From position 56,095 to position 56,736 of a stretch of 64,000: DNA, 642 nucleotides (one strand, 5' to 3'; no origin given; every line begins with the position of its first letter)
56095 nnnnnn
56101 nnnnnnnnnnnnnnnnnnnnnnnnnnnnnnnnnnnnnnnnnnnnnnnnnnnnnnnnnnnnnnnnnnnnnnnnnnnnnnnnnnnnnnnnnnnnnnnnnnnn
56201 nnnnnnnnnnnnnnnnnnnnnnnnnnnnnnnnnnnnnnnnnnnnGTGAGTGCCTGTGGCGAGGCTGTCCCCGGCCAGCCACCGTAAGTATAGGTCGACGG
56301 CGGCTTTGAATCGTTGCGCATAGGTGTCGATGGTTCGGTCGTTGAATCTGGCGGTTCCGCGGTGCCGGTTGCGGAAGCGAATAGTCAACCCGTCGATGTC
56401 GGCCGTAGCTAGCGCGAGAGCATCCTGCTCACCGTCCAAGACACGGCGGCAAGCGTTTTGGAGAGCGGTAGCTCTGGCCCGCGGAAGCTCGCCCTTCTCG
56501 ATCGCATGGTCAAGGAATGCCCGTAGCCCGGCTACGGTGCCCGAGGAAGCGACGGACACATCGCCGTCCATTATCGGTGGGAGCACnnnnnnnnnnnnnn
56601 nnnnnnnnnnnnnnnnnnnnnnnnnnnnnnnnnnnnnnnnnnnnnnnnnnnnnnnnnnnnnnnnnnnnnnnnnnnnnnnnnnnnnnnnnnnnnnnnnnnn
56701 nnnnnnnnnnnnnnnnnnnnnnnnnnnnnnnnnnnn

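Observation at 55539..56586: HicA toxin coupled to an unrecognisable 190-aa upstream protein, with HicB on the opposite strand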

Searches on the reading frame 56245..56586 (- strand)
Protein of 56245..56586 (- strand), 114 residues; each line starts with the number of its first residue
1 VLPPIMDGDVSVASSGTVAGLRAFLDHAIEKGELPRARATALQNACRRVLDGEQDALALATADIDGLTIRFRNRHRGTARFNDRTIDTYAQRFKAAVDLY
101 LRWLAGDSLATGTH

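Call 74: predict_structure(alignment_id=A6)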
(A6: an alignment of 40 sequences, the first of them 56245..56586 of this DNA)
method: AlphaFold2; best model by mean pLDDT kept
length: 114 residues; sequences in the alignment: 40
mean_pLDDT: 89.1   pTM: 0.79
mean pLDDT of the five models: 89.1, 88.5, 88.4, 86.4, 86.3
residues with pLDDT >= 90: 90; 70-90: 10; 50-70: 10; < 50: 4
segments of 3 or more residues with pLDDT < 50: none
pLDDT, mean of each block of 10 residues (from residue 1): 59 92 93 93 96 93 96 93 96 96 88 51
secondary structure, 60 per line:
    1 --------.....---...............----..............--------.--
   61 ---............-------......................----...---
elements in order: H9-13 H18-31 H36-49 H64-75 H83-104

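Call 76: fold_search(model_id=the predicted structure, library=pdb)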
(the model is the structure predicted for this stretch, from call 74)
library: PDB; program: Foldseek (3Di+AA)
matches with E <= 10: 86; with E <= 0.001: 0
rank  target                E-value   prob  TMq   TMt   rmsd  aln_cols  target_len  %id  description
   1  2rld_B                1.2e+00  0.18  0.28  0.28  13.0       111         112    6  CRYSTAL STRUCTURE OF A PROTEIN WITH UNKNOWN FUNCTION FROM S23 RIBOSOMAL PROTEIN FAMILY (BT_0352) FROM BACTEROIDES THET (released 2007-10-30)
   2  1vdk_B                1.9e+00  0.20  0.29  0.09  10.9       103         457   16  Crystal structure of fumarase from thermus thermophilus HB8 (released 2004-04-13)
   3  4po2_B                2.8e+00  0.18  0.29  0.17   9.5        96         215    7  Crystal Structure of the Stress-Inducible Human Heat Shock Protein HSP70 Substrate-Binding Domain in Complex with Pept (released 2014-08-20)
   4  9clb_D                3.3e+00  0.11  0.31  0.32  14.9       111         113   10  Crystal structure of Bak bound to the inhibitory aBAK (released 2025-07-16)
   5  1x8z_A                3.3e+00  0.11  0.30  0.23  13.4       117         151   13  Crystal structure of a pectin methylesterase inhibitor from Arabidopsis thaliana (released 2004-12-28)
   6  6jlf_B                3.3e+00  0.09  0.30  0.15  13.4       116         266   15  Crystal structure of a bacterial Bestrophin homolog from Klebsiella pneumoniae D179A mutation - HR (released 2019-11-13)
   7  6pbz_C                3.4e+00  0.12  0.31  0.11  10.0       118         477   14  Crystal structure of Escherichia coli GppA (released 2019-11-20)
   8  9gzo_A                3.6e+00  0.23  0.38  0.07   5.9        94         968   17  Cryo-EM structure of the human mitochondrial RNA polymerase transcription initiation complex (POLRMT/TFB2M/DNA/RNA) wi (released 2025-07-30)
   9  2rld_C                3.8e+00  0.11  0.30  0.29  12.9       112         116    8  CRYSTAL STRUCTURE OF A PROTEIN WITH UNKNOWN FUNCTION FROM S23 RIBOSOMAL PROTEIN FAMILY (BT_0352) FROM BACTEROIDES THET (released 2007-10-30)
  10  6iv3_A                4.0e+00  0.08  0.28  0.14  10.3       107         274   16  Crystal structure of a bacterial Bestrophin homolog from Klebsiella pneumoniae with a mutation W252A (released 2019-11-13)
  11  2r6a_B                4.0e+00  0.08  0.26  0.13  10.5       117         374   14  Crystal Form BH1 (released 2007-11-06)
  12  5fyw_M                4.2e+00  0.09  0.25  0.14  13.4        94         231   11  Transcription initiation complex structures elucidate DNA opening (OC) (released 2016-05-18)
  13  6ivw_E                4.2e+00  0.07  0.28  0.14  13.6       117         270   16  Crystal structure of a bacterial Bestrophin homolog from Klebsiella pneumoniae with a mutation D269A (released 2019-11-13)
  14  8qxo_B                4.2e+00  0.04  0.22  0.08  13.0       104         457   14  Cryo-EM structure of tetrameric human SAMHD1 State V - Depleted relaxed (released 2024-05-15)
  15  2a3v_A                4.9e+00  0.33  0.50  0.22   6.2        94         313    7  Structural basis for broad DNA-specificity in integron recombination (released 2006-05-02)
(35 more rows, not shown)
